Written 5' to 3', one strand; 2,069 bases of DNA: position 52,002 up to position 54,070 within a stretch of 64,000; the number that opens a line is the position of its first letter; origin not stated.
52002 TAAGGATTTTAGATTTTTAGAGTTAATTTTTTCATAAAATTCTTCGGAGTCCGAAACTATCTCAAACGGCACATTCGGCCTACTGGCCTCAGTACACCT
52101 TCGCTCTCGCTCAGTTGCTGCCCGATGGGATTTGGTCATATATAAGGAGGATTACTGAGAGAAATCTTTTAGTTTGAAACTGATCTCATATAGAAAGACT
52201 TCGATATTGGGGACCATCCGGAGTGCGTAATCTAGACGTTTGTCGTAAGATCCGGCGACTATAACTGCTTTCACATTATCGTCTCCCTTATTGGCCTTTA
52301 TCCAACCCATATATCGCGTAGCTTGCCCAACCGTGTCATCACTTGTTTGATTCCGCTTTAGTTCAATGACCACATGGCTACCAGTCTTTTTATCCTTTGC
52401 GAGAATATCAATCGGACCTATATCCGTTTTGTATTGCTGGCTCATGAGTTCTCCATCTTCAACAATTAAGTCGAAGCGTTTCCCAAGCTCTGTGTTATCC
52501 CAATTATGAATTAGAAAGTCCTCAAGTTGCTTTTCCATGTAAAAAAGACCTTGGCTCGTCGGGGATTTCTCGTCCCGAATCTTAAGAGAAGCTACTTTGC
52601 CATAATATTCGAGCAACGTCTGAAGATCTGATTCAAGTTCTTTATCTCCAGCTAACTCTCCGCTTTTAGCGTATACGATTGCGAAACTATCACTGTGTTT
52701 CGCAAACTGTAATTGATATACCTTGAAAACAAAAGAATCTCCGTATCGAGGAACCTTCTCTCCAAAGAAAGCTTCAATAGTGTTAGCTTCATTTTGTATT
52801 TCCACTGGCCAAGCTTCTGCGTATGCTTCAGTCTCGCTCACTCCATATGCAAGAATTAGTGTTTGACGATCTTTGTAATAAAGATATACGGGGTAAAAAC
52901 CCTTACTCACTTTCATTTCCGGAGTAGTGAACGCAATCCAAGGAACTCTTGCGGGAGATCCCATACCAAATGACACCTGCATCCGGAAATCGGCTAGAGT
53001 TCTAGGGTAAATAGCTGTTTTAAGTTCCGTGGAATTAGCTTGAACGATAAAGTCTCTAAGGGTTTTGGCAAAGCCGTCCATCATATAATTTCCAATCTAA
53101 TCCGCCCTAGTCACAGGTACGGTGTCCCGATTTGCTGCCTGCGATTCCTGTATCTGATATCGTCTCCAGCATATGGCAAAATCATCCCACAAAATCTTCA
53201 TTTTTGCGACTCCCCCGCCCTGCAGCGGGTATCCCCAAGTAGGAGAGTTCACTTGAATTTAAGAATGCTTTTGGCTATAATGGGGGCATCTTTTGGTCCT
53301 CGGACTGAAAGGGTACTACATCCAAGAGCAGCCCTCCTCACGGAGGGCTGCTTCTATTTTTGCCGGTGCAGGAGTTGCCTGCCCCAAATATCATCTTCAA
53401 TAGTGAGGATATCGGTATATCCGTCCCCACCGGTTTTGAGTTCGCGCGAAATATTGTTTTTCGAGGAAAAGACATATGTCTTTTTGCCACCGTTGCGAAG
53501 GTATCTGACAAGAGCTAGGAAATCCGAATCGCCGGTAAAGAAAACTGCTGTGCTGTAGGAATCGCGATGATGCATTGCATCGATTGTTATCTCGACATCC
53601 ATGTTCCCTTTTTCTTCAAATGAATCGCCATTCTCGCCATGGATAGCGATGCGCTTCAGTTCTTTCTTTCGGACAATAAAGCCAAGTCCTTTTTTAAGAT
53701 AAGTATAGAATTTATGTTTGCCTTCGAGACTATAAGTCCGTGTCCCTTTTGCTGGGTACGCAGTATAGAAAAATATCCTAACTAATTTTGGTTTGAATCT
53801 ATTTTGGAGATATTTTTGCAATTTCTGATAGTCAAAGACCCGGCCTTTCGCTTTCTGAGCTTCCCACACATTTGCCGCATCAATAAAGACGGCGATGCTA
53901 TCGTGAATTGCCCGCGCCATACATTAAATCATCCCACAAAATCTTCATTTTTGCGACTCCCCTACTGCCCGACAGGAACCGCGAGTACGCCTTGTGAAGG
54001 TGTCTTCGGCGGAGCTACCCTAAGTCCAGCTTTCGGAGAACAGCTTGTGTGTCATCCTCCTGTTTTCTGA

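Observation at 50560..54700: Low-GC defence-like island including a DUF3578-DUF91 single-chain putative modification-dependent nuclease; two of its genes share a duplicated 37-nt leader/uORF module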

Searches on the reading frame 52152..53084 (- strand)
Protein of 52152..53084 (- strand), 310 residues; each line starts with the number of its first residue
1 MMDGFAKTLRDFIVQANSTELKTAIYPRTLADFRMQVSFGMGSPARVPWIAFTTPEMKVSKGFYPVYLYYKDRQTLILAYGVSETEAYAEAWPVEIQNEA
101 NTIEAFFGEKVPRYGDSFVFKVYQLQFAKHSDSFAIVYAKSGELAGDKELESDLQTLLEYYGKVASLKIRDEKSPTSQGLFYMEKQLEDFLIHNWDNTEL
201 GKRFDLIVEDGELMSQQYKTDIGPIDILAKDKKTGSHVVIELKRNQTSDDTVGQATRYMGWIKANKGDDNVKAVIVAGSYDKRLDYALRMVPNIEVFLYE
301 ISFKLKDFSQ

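Call 7: search_protein_families(library=pfam, proteins=[window:52152-53084:-], max_evalue=0.1)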
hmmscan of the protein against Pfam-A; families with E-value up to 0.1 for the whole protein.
window:52152-53084:- (310 aa): 4 families
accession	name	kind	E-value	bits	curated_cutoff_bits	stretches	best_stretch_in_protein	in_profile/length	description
PF01939.22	NucS_C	-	1.2e-14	54.8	24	1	203-280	12-88/124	Endonuclease NucS C-terminal domain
PF12102.13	MrcB_N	-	1e-12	48.5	25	1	20-164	30-181/183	MrcB-like, N-terminal domain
PF06250.17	YhcG_C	-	1e-05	25.9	32.5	1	182-296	19-137/157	YhcG PDDEXK nuclease domain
PF13588.12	HSDR_N_2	-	0.038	14.5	25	1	213-265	30-81/110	Type I restriction enzyme R protein N terminus (HSDR_N)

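Call 12: find_encoding_contigs(protein=window:52152-53084:-, flank=10000, max_places=6)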
Protein window:52152-53084:- (310 aa): 1 contig read that carries it; 1 place shown.
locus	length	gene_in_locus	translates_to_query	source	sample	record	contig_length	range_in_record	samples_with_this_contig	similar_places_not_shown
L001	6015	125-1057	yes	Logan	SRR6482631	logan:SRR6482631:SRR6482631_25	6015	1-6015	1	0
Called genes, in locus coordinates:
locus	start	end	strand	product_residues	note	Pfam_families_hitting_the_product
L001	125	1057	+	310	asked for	PF12102:MrcB_N, PF01939:NucS_C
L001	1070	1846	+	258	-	-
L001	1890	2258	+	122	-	PF08818:DUF1801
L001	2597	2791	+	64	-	PF04024:PspC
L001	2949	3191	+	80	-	-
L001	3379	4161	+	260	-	PF10648:Gmad2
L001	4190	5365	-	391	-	-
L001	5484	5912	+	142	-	-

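Call 17: find_homologous_proteins(query=window:52152-53084:-, max_evalue=0.00001)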
Query window:52152-53084:- (310 aa): 1592 proteins with E <= 0.00001 among 2157 candidates; the best 120 are listed.
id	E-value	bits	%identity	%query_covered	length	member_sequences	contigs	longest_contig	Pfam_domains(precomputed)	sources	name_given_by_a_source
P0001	3.5e-203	691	100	100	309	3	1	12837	PF01939.22,PF12102.14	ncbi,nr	ncbi:TPA: hypothetical protein DIV48_03555 [Candidatus Kaiserbacteria bacterium]|nr:hypothetical pro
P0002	1.9e-185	633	90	100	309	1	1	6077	PF01939.22,PF06250.18,PF12102.14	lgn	-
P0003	3.4e-155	534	75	100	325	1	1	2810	PF01939.22,PF06250.18,PF12102.14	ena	-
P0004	4.3e-147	507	70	100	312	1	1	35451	PF01939.22,PF12102.14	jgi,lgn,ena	-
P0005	2.4e-146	505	71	100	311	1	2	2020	PF01939.22,PF06250.18,PF12102.14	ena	-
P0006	8.7e-146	503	74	94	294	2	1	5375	PF01939.22,PF06250.18,PF12102.14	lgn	-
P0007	1.8e-143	496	67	100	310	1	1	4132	PF01939.22,PF06250.18,PF12102.14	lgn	-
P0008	9.7e-141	487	71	100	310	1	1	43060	PF01939.22,PF06250.18,PF12102.14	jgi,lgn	jgi:hypothetical protein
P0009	1.0e-139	483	67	100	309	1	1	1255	PF01939.22,PF06250.18,PF12102.14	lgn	-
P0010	1.9e-138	479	67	100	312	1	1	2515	PF14281.13,PF01939.22,PF06250.18,PF12102.14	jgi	jgi:hypothetical protein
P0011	2.5e-134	465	67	99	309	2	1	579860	PF01939.22,PF12102.14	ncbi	-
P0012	4.7e-134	465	65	99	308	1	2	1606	PF01939.22,PF06250.18,PF12102.14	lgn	-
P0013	9.0e-131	454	64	99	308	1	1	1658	PF01939.22,PF06250.18,PF12102.14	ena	-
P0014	3.8e-130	452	64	99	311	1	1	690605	PF01939.22,PF06250.18,PF12102.14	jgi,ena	-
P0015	2.4e-129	449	65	99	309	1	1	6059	PF01939.22,PF06250.18,PF12102.14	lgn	-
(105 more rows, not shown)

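Call 20: find_encoding_contigs(protein=P0002, flank=10000, max_places=3)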
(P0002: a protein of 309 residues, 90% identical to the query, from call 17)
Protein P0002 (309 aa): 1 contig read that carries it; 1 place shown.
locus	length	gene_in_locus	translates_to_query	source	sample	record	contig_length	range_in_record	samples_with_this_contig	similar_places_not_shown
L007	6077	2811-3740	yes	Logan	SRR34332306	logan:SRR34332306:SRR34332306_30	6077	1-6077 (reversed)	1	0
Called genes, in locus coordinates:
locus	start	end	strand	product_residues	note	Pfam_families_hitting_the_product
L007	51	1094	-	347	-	PF01979:Amidohydro_1, PF04909:Amidohydro_2 (weak)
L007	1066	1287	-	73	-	-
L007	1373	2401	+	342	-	PF05496:RuvB_N, PF13177:DNA_pol3_delta2 (weak), PF00004:AAA, PF07728:AAA_5 (faint), PF13173:AAA_14 (faint), PF13401:AAA_22 (faint), PF13177:DNA_pol3_delta2, PF22608:DNAX_ATPase_lid (weak)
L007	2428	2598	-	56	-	-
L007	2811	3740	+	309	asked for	PF12102:MrcB_N, PF06250:YhcG_C (weak), PF01939:NucS_C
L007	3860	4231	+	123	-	PF00903:Glyoxalase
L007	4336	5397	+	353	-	-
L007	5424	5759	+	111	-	-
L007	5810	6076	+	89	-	?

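Call 21: find_encoding_contigs(protein=P0003, flank=10000, max_places=3)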
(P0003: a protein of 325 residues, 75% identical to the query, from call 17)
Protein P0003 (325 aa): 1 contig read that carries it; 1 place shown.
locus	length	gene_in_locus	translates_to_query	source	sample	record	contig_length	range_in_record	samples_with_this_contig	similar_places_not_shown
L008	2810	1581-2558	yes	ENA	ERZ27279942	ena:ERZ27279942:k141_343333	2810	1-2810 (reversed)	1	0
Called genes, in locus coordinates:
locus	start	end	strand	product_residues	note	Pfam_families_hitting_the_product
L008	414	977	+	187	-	-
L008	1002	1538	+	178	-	-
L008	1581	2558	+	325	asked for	PF12102:MrcB_N, PF01939:NucS_C, PF06250:YhcG_C (weak)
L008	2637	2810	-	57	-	?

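Call 22: find_encoding_contigs(protein=P0004, flank=8000, max_places=3)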
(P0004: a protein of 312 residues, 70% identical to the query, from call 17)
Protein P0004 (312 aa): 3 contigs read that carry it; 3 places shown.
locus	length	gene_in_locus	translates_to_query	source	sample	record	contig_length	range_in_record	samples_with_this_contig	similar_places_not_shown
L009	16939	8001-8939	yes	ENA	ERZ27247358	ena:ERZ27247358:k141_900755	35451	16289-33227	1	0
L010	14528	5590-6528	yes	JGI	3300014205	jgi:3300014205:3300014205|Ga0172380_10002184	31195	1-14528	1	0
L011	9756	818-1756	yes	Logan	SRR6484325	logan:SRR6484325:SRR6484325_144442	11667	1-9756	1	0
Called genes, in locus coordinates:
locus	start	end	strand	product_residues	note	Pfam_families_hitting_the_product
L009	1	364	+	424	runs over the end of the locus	PF03600:CitMHS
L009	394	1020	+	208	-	PF14606:Lipase_GDSL_3 (faint), PF00657:Lipase_GDSL, PF13472:Lipase_GDSL_2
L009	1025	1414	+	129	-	PF06262:Zincin_1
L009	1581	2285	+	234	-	-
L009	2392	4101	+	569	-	PF00270:DEAD (faint), PF01443:Viral_helicase1 (faint), PF05970:PIF1, PF13245:AAA_19, PF13401:AAA_22 (weak), PF13604:AAA_30, PF21530:Pif1_2B_dom, PF14493:HTH_40, +1 more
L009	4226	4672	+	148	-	-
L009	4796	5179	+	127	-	PF06163:DUF977 (weak), PF13338:AbiEi_4 (weak)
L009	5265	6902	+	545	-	PF00270:DEAD, PF04851:ResIII (weak), PF00271:Helicase_C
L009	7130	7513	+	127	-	PF03852:Vsr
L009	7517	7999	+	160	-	-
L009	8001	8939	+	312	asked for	PF12102:MrcB_N, PF01939:NucS_C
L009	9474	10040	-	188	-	-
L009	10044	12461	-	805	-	-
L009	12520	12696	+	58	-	PF08279:HTH_11 (faint), PF12728:HTH_17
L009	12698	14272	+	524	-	PF12161:HsdM_N, PF02384:N6_Mtase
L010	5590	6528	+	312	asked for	PF12102:MrcB_N, PF01939:NucS_C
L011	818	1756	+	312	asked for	PF12102:MrcB_N, PF01939:NucS_C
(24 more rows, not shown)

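Call 23: find_encoding_contigs(protein=P0008, flank=8000, max_places=3)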
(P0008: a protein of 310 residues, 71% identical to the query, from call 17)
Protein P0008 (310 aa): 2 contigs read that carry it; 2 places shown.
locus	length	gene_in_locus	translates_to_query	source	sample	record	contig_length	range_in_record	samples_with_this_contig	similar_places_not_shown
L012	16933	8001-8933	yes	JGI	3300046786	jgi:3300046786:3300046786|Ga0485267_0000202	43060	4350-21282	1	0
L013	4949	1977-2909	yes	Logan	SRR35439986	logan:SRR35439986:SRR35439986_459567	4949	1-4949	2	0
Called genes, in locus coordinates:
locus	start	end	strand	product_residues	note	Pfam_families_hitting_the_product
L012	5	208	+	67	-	PF00313:CSD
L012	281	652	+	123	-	PF00254:FKBP_C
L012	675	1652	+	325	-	PF01699:Na_Ca_ex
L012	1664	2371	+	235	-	PF18916:Lycopene_cyc (weak)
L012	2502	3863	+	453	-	PF00270:DEAD, PF04851:ResIII (faint), PF00271:Helicase_C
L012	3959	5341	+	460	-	PF01946:Thi4 (weak), PF01266:DAO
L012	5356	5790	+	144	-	-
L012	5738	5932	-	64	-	-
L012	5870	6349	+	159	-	-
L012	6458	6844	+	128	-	PF02452:PemK_toxin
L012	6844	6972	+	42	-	-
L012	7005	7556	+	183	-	PF10648:Gmad2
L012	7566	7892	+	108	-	-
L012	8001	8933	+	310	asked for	PF12102:MrcB_N, PF06250:YhcG_C (faint), PF01939:NucS_C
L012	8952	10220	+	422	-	-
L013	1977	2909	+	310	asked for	PF12102:MrcB_N, PF06250:YhcG_C (faint), PF01939:NucS_C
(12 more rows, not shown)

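Call 28: search_protein_families(library=padloc, proteins=[window:52152-53084:-], max_evalue=0.01)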
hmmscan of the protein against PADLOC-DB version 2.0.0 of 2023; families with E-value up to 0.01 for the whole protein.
window:52152-53084:- (310 aa): 17 families
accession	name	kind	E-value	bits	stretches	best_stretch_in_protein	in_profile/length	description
PDLC04824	PDC-S02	-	3.8e-47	159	1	153-306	153-306/308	-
PDLC04799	PDC-S02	-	2.6e-39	133.2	1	177-305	175-305/308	-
PDLC04916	PDC-S11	-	3.6e-09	34.2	1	167-275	8-106/358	-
PDLC04915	PDC-S11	-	4.2e-06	24.3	1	224-264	61-100/379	-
PDLC04803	PDC-S02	-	3.7e-05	21.5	1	182-267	119-203/269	-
PDLC04945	PDC-S18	-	0.00015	19.2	1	212-268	40-95/302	-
PDLC04810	PDC-S02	-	0.00018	18.9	1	182-291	205-317/355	-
PDLC04807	PDC-S02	-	0.00024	18.4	1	182-269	200-286/351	-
PDLC04813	PDC-S02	-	0.00031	18.7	1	183-290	24-134/175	-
PDLC04913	PDC-S11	-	0.0004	17.5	1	225-264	62-100/375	-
PDLC04831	PDC-S02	-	0.00049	17.7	1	183-301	193-315/346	-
PDLC04909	PDC-S11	-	0.00097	16.8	1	225-260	62-96/347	-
PDLC04911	PDC-S11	-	0.0024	15.2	1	225-264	59-98/318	-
PDLC04912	PDC-S11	-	0.0037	14.5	1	221-265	53-99/313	-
PDLC04914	PDC-S11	-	0.0039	14.4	1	206-265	43-96/314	-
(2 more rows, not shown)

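Call 29: search_protein_families(library=ncbifam, proteins=[window:52152-53084:-], max_evalue=0.01)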
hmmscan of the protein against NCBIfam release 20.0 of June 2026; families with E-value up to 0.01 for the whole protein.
window:52152-53084:- (310 aa): 3 families
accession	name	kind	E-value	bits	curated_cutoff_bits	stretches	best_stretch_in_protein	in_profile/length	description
NF008457.0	PRK11331.1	equivalog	1.1e-16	60.7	637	1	8-111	7-110/459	5-methylcytosine-specific restriction enzyme subunit McrB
NF003270.0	PRK04247.1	equivalog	2e-14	53.2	216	1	205-285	142-221/250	endonuclease NucS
NF002876.0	PRK03298.1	equivalog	4e-11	42.7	252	1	200-277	112-187/224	endonuclease NucS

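Call 48: search_solved_structures(query=window:52152-53084:-, max_evalue=0.01, show_alignments=2)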
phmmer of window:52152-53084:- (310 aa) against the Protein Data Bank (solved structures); distinct sequences matched with E-value up to 0.01: 8.
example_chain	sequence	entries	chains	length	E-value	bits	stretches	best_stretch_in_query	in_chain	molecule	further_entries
3ssc_A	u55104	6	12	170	4.2e-16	62.5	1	8-118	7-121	5-methylcytosine-specific restriction enzyme B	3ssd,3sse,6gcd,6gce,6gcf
8ijo_A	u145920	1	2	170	1.1e-15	61.1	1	8-118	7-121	Type IV methyl-directed restriction enzyme EcoKMcrB subunit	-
8ikd_A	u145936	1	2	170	1.6e-15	60.6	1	8-118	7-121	Type IV methyl-directed restriction enzyme EcoKMcrB subunit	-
8ik4_A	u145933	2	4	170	1.6e-15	60.6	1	8-118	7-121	Type IV methyl-directed restriction enzyme EcoKMcrB subunit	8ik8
8ijp_A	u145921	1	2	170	2.2e-15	60.2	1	8-118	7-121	Type IV methyl-directed restriction enzyme EcoKMcrB subunit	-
6ut6_A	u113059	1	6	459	4.1e-15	59.3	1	8-118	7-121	5-methylcytosine-specific restriction enzyme B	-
7vsr_A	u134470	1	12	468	4.4e-15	59.2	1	8-118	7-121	5-methylcytosine-specific restriction enzyme B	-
2vld_A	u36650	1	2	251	0.0027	20.5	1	221-281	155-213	Endonuclease NucS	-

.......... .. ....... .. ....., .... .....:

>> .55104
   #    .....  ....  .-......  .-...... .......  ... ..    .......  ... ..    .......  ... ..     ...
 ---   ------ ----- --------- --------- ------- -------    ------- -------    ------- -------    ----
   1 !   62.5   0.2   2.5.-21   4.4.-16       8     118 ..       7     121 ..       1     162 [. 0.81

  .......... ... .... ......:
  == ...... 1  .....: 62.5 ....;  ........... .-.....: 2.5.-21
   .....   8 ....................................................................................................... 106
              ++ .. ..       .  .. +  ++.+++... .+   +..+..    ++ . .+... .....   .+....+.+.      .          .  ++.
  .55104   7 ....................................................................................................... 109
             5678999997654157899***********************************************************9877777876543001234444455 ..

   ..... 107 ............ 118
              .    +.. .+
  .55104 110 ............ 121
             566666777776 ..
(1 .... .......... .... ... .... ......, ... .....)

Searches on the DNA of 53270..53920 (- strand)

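Call 53: search_rna_families(sources=[L024, L050, L061], threshold=evalue, max_evalue=1)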
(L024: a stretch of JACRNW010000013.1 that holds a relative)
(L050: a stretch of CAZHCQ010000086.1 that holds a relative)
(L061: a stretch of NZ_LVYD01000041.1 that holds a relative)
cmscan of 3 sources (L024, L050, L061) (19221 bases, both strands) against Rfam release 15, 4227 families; matches with E-value up to 1: 1.
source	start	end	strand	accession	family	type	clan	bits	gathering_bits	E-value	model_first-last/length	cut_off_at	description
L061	3563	3666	-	RF01859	Phe_leader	Cis-reg; leader;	-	29.6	55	0.22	1-125/125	no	Phenylalanine leader peptide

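Call 75: build_rna_model(alignment_id=A3, structure=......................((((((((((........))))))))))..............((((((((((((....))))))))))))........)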
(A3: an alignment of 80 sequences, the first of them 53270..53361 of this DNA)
Model R1 built from alignment A3 (80 sequences, 100 columns); structure: as given.
model positions 92; base pairs 22; branch points 1; effective number of sequences 2.04; information 0.621 bits per position. Calibrated on 0.2 Mb of random sequence (short: E-values are rough).
structure used (alignment columns):
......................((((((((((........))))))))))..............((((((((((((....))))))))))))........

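Call 76: search_with_rna_model(model_id=R1, sources=[window, L007, L008, L009, L012, L015, L016, L097, L098, L099, L100, L101, L102, L103, L104, L105, L106, L107, L108, L109, L110, L111, L112, L113, L114, L115], max_evalue=0.01)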
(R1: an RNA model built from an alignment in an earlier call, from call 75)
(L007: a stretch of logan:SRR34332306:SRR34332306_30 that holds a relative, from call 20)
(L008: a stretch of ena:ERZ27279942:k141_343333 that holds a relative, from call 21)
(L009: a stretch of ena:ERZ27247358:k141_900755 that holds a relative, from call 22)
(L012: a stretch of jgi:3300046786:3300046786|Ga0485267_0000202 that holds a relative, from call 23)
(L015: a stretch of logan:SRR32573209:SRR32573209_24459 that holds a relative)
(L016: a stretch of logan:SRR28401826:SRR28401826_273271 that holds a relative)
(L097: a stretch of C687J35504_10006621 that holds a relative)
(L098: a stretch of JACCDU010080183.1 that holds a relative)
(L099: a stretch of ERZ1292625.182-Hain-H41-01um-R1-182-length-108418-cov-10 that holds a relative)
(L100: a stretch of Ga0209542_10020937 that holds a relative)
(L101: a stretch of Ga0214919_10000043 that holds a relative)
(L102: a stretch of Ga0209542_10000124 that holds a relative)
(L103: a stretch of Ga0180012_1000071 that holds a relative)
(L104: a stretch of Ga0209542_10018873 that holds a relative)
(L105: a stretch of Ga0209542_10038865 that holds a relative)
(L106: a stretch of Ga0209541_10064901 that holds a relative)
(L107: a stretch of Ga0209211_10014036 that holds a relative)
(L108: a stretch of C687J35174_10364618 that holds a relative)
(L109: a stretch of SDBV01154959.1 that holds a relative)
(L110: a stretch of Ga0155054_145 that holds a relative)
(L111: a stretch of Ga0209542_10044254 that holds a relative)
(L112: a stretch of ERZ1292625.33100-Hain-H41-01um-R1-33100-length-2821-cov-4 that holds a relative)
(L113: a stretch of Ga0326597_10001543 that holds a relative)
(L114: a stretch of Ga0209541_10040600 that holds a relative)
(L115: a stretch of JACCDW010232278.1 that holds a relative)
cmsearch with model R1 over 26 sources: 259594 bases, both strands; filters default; matches with E-value up to 0.01: 7.
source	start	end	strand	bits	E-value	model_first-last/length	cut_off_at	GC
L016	6564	6656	-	97.6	9.9e-24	1-92/92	no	0.42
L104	4312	4404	+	90.7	7.4e-22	1-92/92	no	0.46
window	53274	53361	+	85.8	1.6e-20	1-92/92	no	0.51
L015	4127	4191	-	65.6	5.3e-15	28-92/92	5'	0.57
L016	6491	6607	+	23.8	0.0014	1-92/92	no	0.52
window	53327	53352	-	23.7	0.0016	58-83/92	no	0.69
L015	4137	4160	+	22.7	0.0028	59-82/92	no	0.79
